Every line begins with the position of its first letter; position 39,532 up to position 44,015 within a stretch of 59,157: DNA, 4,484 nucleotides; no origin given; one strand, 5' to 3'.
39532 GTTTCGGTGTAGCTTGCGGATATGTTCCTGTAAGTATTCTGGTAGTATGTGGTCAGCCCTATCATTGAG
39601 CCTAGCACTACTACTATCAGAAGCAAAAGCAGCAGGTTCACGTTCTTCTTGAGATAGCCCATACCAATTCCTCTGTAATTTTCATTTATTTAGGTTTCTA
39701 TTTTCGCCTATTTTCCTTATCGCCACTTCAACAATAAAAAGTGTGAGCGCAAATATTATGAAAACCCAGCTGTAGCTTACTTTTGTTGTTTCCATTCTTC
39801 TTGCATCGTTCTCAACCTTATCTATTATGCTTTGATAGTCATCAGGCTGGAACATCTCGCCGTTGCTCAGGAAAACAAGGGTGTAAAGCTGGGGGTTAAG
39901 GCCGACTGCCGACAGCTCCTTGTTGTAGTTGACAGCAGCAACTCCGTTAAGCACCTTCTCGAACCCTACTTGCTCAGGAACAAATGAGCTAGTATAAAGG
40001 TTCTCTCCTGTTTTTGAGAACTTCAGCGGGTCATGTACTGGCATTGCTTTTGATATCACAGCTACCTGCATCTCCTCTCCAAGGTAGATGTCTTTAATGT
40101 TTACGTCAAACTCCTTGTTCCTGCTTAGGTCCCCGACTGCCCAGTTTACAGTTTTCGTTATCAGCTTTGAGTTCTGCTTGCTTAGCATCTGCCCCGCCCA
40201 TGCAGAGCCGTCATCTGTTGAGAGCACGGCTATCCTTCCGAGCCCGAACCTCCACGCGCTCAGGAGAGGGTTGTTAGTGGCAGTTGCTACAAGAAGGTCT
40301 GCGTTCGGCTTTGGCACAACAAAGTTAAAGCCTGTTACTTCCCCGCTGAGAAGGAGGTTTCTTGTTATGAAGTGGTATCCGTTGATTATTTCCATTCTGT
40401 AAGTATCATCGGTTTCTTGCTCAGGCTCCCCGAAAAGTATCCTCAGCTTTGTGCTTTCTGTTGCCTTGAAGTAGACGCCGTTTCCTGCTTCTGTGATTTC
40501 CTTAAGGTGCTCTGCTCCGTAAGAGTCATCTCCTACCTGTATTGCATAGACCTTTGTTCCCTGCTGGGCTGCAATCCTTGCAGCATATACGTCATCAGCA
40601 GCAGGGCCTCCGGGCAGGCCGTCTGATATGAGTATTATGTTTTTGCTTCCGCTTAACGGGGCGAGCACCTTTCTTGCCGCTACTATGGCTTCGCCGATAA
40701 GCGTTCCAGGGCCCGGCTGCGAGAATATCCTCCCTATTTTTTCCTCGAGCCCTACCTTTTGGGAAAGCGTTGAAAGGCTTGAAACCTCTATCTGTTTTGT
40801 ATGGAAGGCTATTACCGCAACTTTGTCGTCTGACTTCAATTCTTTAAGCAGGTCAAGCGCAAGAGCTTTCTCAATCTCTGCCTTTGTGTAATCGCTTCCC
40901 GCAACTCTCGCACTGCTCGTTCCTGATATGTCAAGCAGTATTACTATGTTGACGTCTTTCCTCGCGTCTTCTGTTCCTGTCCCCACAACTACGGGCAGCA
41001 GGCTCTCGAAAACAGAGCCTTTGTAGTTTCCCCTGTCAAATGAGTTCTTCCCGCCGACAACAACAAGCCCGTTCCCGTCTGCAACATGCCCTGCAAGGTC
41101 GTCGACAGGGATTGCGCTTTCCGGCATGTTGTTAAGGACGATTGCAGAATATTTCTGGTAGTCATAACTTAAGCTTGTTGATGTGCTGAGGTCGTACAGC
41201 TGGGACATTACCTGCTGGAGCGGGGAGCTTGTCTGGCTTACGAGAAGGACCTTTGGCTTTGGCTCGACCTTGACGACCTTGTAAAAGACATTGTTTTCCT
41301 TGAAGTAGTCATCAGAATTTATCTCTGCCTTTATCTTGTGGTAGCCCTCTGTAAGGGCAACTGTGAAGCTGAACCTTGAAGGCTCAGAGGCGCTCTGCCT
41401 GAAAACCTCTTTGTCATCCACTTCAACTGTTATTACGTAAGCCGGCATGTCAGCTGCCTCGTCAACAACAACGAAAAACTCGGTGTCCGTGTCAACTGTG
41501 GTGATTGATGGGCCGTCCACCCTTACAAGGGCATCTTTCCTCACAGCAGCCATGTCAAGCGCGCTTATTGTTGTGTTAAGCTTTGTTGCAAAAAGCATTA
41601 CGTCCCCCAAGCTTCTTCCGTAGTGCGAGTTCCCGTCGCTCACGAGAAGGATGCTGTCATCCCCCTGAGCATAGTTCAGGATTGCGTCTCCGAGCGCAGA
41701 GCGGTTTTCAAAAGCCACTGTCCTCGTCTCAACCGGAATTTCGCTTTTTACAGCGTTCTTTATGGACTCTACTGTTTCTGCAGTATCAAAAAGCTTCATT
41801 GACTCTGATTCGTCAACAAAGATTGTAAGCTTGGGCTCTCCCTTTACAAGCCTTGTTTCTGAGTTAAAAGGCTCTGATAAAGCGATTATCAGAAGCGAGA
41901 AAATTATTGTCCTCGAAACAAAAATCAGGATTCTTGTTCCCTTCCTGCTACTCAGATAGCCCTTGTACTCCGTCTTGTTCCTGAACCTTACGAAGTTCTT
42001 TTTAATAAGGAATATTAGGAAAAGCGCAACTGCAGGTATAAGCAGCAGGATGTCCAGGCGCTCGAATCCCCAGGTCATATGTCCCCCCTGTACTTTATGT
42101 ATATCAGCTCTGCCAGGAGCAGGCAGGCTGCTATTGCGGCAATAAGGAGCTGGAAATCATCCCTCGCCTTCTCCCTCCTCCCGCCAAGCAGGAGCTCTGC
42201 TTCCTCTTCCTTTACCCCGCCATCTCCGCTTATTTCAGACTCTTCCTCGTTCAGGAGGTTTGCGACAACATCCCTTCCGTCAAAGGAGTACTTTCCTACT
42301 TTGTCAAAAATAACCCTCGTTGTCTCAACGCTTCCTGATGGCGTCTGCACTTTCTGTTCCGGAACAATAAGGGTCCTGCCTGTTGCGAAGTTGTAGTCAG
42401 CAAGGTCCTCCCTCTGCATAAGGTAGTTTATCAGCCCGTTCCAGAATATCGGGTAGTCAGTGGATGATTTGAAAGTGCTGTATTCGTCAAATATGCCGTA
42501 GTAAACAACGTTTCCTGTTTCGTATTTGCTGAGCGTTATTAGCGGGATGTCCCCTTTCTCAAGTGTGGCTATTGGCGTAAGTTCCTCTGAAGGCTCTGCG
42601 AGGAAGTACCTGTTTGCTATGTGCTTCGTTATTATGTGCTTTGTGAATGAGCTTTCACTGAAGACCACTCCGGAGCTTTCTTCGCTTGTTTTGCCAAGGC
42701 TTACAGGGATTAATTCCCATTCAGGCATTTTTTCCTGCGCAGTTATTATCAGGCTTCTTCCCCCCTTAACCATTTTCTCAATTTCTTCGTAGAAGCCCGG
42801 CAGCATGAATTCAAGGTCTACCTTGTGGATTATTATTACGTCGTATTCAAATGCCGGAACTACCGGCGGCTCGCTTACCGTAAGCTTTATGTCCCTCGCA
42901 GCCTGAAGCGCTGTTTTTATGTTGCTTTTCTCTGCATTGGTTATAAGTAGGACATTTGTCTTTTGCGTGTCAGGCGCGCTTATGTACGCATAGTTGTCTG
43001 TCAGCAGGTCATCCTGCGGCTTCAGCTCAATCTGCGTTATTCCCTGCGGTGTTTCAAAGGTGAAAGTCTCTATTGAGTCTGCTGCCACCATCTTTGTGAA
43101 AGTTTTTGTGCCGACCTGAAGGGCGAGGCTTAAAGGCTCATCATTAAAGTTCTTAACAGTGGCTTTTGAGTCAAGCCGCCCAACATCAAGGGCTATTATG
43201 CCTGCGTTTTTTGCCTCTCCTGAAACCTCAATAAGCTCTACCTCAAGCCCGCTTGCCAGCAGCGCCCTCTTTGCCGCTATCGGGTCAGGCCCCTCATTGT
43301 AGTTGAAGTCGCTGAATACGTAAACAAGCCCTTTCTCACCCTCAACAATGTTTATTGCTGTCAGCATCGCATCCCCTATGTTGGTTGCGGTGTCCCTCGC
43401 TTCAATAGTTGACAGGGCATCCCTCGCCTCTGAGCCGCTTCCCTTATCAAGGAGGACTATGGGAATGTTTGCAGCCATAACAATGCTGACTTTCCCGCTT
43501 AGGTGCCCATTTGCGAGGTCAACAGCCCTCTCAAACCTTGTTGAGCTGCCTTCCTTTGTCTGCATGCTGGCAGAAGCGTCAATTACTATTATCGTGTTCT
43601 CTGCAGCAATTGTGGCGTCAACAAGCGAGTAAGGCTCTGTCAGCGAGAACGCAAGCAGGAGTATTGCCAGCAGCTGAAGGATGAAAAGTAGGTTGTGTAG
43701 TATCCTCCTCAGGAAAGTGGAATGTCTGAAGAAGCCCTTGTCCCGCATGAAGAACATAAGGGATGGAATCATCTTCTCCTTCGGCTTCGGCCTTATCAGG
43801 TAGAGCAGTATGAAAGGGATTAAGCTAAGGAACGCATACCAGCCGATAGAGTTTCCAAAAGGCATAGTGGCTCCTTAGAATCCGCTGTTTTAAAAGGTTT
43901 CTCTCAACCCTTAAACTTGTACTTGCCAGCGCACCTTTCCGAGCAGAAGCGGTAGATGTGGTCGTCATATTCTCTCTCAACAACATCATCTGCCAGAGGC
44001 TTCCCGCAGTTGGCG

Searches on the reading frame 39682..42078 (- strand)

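Call 25: search_protein_families(library=pfam, proteins=[window:39682-42078:-])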
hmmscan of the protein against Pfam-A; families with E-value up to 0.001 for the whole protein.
window:39682-42078:- (798 aa): 4 families
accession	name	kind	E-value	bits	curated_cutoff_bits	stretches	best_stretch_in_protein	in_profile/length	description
PF00092.34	VWA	-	2.5e-14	54.3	23.8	1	377-546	1-169/174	von Willebrand factor type A domain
PF05762.20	VWA_CoxE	-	7e-06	26.1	26.4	0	373-495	54-167/222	VWA domain containing CoxE-like protein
PF07090.17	GATase1_like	-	2.4e-05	24.5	27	0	560-633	154-229/247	Putative glutamine amidotransferase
PF13768.12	VWA_3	-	6.3e-05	23.5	27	1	377-536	2-153/155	von Willebrand factor type A domain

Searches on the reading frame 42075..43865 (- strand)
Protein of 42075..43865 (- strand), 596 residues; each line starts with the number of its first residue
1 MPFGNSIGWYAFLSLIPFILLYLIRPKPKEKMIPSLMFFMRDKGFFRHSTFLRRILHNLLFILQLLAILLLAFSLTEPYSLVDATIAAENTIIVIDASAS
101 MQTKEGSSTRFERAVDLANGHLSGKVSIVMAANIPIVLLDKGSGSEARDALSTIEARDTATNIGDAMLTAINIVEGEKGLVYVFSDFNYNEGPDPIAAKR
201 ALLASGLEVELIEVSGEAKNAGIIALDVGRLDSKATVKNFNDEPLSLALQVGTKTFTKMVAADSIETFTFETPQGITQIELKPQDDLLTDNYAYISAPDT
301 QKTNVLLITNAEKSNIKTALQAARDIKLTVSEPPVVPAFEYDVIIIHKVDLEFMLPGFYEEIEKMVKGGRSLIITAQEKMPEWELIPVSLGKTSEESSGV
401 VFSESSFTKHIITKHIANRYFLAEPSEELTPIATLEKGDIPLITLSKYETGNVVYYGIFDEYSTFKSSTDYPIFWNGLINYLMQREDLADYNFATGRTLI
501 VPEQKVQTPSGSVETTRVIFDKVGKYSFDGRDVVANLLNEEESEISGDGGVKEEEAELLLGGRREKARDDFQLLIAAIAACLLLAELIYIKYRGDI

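Call 20: search_protein_families(library=pfam, proteins=[window:42075-43865:-])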
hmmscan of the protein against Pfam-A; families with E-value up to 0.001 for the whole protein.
window:42075-43865:- (596 aa): 5 families
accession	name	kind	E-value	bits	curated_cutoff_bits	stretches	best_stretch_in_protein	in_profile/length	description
PF24157.1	DUF7408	-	5.2e-50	170.3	27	1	304-477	1-173/174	Domain of unknown function (DUF7408)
PF13519.12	VWA_2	-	9.2e-10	39.5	27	1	91-187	1-106/107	von Willebrand factor type A domain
PF24156.1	DUF7407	-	1.1e-09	38.9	28.2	1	222-294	2-74/74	Domain of unknown function (DUF7407)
PF07584.16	BatA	-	1.6e-09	38.5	25.9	1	1-78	1-77/77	Aerotolerance regulator N-terminal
PF24155.1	DUF7406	-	2.5e-08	34.2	28.4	1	485-533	1-50/52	Domain of unknown function (DUF7406)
